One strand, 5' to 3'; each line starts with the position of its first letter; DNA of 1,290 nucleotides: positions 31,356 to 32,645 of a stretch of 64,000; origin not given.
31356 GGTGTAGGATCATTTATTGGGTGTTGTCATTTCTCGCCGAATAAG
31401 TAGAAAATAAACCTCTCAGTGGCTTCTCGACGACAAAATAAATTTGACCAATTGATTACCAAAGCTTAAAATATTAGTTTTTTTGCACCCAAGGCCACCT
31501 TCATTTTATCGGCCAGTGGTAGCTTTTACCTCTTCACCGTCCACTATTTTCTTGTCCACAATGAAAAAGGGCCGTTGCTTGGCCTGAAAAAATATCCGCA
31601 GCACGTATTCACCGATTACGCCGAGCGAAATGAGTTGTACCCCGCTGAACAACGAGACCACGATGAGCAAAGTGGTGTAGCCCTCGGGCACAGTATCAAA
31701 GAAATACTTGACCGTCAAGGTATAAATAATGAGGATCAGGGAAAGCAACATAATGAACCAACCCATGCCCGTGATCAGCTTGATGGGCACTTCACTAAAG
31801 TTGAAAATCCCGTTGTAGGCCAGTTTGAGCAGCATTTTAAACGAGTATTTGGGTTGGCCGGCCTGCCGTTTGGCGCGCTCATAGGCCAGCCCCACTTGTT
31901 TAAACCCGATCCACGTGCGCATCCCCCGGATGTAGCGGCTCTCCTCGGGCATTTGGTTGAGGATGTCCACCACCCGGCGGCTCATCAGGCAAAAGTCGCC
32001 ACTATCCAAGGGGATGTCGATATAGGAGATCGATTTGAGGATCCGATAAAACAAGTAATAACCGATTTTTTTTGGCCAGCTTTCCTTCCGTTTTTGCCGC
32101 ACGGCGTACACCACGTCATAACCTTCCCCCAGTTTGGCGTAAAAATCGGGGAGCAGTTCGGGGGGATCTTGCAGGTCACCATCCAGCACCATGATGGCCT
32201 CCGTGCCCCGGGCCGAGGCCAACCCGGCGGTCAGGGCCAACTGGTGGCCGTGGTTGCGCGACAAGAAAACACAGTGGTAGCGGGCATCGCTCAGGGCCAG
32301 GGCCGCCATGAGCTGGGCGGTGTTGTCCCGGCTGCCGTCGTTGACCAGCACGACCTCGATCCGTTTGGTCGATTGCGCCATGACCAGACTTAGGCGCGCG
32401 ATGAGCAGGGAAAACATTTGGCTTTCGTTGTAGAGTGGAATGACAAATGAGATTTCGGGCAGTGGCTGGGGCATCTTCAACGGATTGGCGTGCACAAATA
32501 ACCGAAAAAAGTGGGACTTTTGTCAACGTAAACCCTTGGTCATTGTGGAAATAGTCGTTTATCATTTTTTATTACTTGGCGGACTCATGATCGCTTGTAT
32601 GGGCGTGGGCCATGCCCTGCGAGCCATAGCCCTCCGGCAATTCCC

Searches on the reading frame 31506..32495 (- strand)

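Call 14: search_protein_families(library=pfam, proteins=[window:31506-32495:-], max_evalue=0.001)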
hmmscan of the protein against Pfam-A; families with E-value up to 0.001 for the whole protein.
window:31506-32495:- (329 aa): 2 families
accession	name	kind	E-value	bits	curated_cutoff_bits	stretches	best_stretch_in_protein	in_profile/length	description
PF00535.33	Glycos_transf_2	-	2.3e-27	96.4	23.3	1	16-176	1-164/168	Glycosyl transferase family 2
PF13641.12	Glyco_tranf_2_3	-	0.00094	19.7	27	0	13-131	1-121/230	Glycosyltransferase like family 2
